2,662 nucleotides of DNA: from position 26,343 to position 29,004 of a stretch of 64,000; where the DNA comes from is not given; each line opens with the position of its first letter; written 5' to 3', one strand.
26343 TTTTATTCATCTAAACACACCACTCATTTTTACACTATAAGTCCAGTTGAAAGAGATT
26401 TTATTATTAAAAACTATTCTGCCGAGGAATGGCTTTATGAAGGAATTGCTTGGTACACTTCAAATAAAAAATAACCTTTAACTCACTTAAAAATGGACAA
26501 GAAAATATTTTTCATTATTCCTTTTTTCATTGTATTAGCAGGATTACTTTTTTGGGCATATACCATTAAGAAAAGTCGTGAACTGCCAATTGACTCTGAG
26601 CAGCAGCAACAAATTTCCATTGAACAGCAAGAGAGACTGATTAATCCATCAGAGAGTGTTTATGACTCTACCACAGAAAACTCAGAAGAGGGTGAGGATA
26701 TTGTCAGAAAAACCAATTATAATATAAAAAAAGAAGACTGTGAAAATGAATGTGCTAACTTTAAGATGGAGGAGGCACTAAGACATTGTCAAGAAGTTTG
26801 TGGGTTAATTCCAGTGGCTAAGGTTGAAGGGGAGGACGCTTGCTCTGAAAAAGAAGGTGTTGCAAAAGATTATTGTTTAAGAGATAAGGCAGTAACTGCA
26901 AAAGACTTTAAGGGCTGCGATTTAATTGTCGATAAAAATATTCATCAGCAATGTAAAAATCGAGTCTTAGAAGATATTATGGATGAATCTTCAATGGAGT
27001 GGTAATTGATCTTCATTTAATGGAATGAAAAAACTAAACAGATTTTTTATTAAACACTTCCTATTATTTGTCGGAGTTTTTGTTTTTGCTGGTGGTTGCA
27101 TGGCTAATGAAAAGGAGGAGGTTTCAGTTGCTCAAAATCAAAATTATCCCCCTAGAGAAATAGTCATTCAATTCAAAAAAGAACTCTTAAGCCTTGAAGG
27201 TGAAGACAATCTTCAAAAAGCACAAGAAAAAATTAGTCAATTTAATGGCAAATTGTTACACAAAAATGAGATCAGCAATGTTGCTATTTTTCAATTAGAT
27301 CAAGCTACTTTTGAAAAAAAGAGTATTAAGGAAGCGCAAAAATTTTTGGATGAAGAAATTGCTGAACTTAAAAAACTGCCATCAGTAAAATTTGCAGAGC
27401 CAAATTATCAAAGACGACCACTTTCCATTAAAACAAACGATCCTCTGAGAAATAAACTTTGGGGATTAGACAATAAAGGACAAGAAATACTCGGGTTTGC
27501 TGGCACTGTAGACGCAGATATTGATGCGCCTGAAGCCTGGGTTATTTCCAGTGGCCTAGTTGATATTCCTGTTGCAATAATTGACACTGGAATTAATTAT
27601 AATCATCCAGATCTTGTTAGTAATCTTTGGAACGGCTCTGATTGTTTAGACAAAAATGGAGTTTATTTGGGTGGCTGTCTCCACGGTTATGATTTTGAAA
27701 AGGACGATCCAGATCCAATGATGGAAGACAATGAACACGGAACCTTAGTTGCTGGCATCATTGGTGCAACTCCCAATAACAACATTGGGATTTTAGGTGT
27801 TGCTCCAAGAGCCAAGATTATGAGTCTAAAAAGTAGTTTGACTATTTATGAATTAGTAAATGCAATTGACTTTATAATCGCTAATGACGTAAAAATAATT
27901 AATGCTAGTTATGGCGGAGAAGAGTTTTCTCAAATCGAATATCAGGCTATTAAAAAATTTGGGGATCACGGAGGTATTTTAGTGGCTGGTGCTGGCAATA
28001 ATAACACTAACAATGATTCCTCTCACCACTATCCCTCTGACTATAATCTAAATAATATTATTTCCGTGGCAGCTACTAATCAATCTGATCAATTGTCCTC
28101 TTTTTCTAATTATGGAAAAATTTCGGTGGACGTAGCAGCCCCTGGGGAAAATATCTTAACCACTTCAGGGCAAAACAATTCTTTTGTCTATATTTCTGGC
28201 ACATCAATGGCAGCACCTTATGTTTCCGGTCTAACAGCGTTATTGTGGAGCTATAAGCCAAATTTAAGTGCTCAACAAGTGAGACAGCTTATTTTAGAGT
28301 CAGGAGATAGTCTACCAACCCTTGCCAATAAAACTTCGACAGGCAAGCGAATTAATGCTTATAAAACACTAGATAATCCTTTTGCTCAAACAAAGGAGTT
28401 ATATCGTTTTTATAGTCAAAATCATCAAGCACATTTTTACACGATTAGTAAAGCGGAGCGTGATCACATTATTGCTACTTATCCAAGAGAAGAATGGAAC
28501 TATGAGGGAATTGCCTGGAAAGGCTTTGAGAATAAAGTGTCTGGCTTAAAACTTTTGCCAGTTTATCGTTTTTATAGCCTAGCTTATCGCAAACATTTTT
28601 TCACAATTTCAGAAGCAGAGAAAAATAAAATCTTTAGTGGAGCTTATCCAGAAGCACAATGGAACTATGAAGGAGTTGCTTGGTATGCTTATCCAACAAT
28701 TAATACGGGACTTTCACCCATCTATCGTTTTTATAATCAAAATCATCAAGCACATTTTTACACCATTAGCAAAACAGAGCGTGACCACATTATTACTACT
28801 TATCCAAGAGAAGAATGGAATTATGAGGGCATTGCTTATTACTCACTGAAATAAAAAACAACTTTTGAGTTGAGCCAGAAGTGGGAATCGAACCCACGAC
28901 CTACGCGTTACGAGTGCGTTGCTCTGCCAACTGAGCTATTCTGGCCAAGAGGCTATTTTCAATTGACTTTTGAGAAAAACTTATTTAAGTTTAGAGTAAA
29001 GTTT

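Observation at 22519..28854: Five-gene secretory operon whose PG-lytic, protease and Cys-rich proteins share a ~45-aa aromatic 'RFY' repeat module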

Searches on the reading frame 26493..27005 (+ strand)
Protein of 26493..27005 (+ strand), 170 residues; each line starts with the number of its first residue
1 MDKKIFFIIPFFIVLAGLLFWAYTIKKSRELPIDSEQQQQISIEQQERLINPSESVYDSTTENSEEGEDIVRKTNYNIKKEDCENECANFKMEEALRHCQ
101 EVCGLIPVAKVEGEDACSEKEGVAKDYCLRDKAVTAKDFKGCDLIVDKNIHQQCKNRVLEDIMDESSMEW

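Call 3: search_protein_families(library=pfam, proteins=[window:26493-27005:+], max_evalue=0.1)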
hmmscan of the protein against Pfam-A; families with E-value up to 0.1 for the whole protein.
window:26493-27005:+ (170 aa): 1 family
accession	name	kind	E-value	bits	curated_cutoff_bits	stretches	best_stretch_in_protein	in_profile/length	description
PF05545.16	FixQ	-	0.043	14.2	29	1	4-28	11-35/49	Cbb3-type cytochrome oxidase component FixQ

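Call 4: search_protein_families(library=ncbifam, proteins=[window:26493-27005:+], max_evalue=0.1)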
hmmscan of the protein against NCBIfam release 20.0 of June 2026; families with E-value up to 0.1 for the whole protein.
window:26493-27005:+ (170 aa): 1 family
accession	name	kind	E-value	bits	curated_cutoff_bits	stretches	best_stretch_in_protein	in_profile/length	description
NF010723.1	PRK14125.1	equivalog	0.012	15.5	60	1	3-75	2-69/87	cell division suppressor protein YneA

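Call 27: find_related_loci(query=A2, collection=metagenome_contigs, flank=8000)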
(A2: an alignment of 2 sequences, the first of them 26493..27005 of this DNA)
Query A2 (170 aa) in metagenome_contigs; peptide patterns used: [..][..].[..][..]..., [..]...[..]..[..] (x = any residue, [..] = any of these).
213 stretches matched a pattern, but none encodes a relative of the query by tblastn (E <= 1e-3).

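Call 57: find_homologous_proteins(query=window:26493-27005:+, max_evalue=0.001)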
Query window:26493-27005:+ (170 aa): 2 proteins with E <= 0.001 among 103 candidates.
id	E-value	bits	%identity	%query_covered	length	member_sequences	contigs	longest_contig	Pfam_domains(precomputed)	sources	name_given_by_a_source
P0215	1.9e-108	377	100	100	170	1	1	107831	-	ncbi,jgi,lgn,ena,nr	ncbi:MAG TPA: hypothetical protein GX706_02805 [Candidatus Moranbacteria bacterium]|nr:hypothetical 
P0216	3.8e-62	227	61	99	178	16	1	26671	-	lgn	-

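Call 58: find_encoding_contigs(protein=P0216, flank=10000, max_places=4)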
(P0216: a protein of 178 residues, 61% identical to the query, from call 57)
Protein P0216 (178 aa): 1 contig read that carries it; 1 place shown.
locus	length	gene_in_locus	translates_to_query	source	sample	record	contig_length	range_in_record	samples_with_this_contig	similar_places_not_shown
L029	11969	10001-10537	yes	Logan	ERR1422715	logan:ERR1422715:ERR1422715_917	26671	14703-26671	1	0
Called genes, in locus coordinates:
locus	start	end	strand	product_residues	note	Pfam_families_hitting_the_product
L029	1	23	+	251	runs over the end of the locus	PF00535:Glycos_transf_2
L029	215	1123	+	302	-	PF00535:Glycos_transf_2, PF10111:Glyco_tranf_2_2, PF13641:Glyco_tranf_2_3, PF13712:Glyco_tranf_2_5 (faint), PF13632:Glyco_trans_2_3 (weak)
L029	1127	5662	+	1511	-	PF10111:Glyco_tranf_2_2 (weak), PF00534:Glycos_transf_1, PF13524:Glyco_trans_1_2, PF13692:Glyco_trans_1_4, PF13692:Glyco_trans_1_4, PF00534:Glycos_transf_1, PF13524:Glyco_trans_1_2, PF13692:Glyco_trans_1_4, +2 more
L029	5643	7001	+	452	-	PF09913:DUF2142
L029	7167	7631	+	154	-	-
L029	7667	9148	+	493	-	PF18885:DUF5648, PF08486:SpoIID (weak)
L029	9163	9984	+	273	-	PF18885:DUF5648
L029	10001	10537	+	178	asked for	-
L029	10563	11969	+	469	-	?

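Call 86: search_solved_structures(query=A8, max_evalue=1)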
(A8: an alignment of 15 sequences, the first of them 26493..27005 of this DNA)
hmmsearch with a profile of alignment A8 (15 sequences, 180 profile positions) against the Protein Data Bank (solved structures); distinct sequences matched with E-value up to 1: 1.
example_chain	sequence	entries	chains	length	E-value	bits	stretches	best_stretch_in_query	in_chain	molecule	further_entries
8rjc_9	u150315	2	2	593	0.05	16.5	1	9-78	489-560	Calnexin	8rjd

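Call 87: search_protein_families(library=pfam, alignment_id=A8, max_evalue=0.05)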
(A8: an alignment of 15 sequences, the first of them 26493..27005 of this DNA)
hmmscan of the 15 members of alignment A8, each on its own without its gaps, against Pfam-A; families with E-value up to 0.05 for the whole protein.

A. member 1, window:26493-27005:+ (170 aa): 1 family
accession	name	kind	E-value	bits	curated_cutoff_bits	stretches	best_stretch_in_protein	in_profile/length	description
PF05545.16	FixQ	-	0.043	14.2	29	0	4-28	11-35/49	Cbb3-type cytochrome oxidase component FixQ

B. families by the number of members that match (of 15 scanned): 18 families
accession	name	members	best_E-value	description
PF05545.16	FixQ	2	0.00024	Cbb3-type cytochrome oxidase component FixQ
PF12685.13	SpoIIIAH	2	0.0013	SpoIIIAH-like protein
PF22251.1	PFF1_TM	2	0.02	Vacuolar membrane protease, transmembrane domain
PF20193.3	DUF6556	1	0.00029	Family of unknown function (DUF6556)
PF00558.24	Vpu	1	0.0004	Vpu protein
PF14153.11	Spore_coat_CotO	1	0.00084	Spore coat protein CotO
PF02535.28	Zip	1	0.001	ZIP Zinc transporter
PF20087.4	DUF6479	1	0.0029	Family of unknown function (DUF6479)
PF15345.11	TMEM51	1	0.0031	Transmembrane protein 51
PF09976.15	TPR_21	1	0.0058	Tetratricopeptide repeat-like domain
PF14851.11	FAM176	1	0.007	FAM176 family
PF06785.16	UPF0242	1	0.011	Uncharacterised protein family (UPF0242) N-terminus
PF01608.23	I_LWEQ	1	0.014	I/LWEQ domain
PF03348.21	Serinc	1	0.016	Serine incorporator (Serinc)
PF09716.15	ETRAMP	1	0.02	Malarial early transcribed membrane protein (ETRAMP)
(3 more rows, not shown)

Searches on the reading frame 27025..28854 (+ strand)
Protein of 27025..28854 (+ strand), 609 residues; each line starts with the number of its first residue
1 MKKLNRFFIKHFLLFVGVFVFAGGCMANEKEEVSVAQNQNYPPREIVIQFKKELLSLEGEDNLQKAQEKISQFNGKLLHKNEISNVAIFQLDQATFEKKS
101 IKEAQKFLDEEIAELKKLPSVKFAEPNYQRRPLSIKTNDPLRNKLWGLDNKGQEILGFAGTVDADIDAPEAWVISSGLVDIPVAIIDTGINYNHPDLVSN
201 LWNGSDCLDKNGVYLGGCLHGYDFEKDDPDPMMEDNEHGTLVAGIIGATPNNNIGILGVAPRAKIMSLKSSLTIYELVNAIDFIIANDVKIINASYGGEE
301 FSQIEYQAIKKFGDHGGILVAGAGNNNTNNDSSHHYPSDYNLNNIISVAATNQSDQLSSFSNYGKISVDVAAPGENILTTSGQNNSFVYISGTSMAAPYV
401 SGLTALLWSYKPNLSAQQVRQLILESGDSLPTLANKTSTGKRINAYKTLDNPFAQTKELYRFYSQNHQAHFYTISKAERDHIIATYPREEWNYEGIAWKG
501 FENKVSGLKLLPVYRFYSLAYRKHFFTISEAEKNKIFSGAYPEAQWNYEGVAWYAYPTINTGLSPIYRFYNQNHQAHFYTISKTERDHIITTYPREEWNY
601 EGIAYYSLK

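Call 3: search_protein_families(library=pfam, proteins=[window:27025-28854:+], max_evalue=0.1)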
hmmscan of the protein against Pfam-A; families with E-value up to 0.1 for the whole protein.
window:27025-28854:+ (609 aa): 4 families
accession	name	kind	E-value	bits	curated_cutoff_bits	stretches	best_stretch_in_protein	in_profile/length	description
PF00082.27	Peptidase_S8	-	2.1e-56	191.8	21.8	1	182-427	5-273/288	Subtilase family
PF18885.6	DUF5648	-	4.4e-39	134.2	25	1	459-607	2-133/134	Domain of unknown function (DUF5648)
PF22148.1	Fervidolysin_NPro-like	-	0.00023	21.9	21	1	28-127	2-81/81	Fervidolysin N-terminal prodomain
PF03412.21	Peptidase_C39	-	0.015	15.6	22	0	403-489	18-107/133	Peptidase C39 family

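Call 4: search_protein_families(library=ncbifam, proteins=[window:27025-28854:+], max_evalue=0.1)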
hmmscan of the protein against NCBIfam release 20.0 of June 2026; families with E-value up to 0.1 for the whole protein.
window:27025-28854:+ (609 aa): 8 families
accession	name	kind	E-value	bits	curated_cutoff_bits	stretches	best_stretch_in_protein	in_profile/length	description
TIGR03921.1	T7SS_mycosin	equivalog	3.4e-48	164.5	278.75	1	168-439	3-274/353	type VII secretion-associated serine protease mycosin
NF033595.1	denti_PrtP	equivalog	5.2e-28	98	300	2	290-447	340-500/606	dentilisin complex serine proteinase subunit PrtP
TIGR03895.1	protease_PatA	subfamily_domain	1.6e-15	56.9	421.05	1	269-428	38-201/606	PatA/PatG family cyanobactin maturation protease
NF049966.1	QH_SP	equivalog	1.3e-11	44.3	165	1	230-423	34-207/219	subtilisin-like serine protease QhpE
NF042956.1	IteS_antiphage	equivalog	6.6e-07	28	900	1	232-348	287-415/747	S8 family anti-phage peptidase IteS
NF051851.1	AtpSerPepEprS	equivalog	1.3e-05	23.5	1700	1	370-430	281-340/988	autotransporter serine peptidase EprS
NF040553.1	SGO_0316_fam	subfamily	0.00015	19.6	1400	1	344-423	640-727/1486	SGO_0316/SGO_0317 family LPXTG-anchored serine peptidase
NF010723.1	PRK14125.1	equivalog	0.064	13.2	60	0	401-444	14-57/87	cell division suppressor protein YneA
